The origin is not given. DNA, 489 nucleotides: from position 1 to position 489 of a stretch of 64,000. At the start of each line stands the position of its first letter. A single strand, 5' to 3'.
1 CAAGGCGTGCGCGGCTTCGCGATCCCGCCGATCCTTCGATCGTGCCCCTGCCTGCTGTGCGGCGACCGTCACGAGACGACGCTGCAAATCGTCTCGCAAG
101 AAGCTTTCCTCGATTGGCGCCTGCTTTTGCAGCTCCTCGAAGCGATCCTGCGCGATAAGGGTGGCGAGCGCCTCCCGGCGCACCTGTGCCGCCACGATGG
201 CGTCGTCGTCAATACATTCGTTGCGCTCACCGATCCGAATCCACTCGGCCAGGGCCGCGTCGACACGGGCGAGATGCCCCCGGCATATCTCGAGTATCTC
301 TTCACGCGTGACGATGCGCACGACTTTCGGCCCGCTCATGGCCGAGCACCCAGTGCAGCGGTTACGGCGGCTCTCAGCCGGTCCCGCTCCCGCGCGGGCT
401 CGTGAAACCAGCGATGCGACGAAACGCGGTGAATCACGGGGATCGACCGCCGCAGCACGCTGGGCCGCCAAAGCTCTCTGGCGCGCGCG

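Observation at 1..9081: Translationally coupled AAA+ / radical SAM / pseudokinase-helicase-nuclease operon on a tRNA-Phe island: candidate undescribed defence system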

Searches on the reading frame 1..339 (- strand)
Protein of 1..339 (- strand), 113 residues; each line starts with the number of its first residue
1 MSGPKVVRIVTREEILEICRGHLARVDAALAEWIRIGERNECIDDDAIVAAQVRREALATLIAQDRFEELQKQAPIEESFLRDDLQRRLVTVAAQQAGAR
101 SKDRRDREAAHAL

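Call 8: search_protein_families(library=pfam, proteins=[window:1-339:-], max_evalue=0.01)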
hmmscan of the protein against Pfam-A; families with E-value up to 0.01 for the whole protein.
window:1-339:- (113 aa): 0 families

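Call 9: search_protein_families(library=padloc, proteins=[window:1-339:-], max_evalue=0.01)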
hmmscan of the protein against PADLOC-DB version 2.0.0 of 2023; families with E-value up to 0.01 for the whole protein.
window:1-339:- (113 aa): 0 families

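Call 10: search_protein_families(library=ncbifam, proteins=[window:1-339:-], max_evalue=0.01)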
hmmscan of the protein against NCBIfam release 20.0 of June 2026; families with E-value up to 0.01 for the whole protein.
window:1-339:- (113 aa): 0 families

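Call 48: find_homologous_proteins(query=window:1-339:-, max_evalue=0.001)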
Query window:1-339:- (113 aa): 46 proteins with E <= 0.001 among 144 candidates.
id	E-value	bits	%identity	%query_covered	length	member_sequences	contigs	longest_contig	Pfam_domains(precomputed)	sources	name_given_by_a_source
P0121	7.7e-42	160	74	100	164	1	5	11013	-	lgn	-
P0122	9.8e-41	156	69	100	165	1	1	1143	-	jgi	jgi:hypothetical protein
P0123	2.3e-40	155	72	81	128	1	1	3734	-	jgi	jgi:hypothetical protein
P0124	2.0e-39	152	85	78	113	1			-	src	-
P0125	4.2e-33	132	69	89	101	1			-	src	-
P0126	3.4e-30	122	66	79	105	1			-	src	-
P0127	1.9e-27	113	58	96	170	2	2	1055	-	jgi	-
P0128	3.7e-27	113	54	100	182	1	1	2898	-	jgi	jgi:hypothetical protein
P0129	5.0e-27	112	57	100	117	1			-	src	-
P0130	1.0e-26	111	58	100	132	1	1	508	-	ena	-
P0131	1.8e-25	107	53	97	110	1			-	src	-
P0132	2.6e-25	107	56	74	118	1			-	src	-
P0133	4.6e-24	103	59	80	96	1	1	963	-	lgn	-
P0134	5.5e-24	102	60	82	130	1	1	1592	-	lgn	-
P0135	1.4e-23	101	55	76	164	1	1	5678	-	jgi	jgi:hypothetical protein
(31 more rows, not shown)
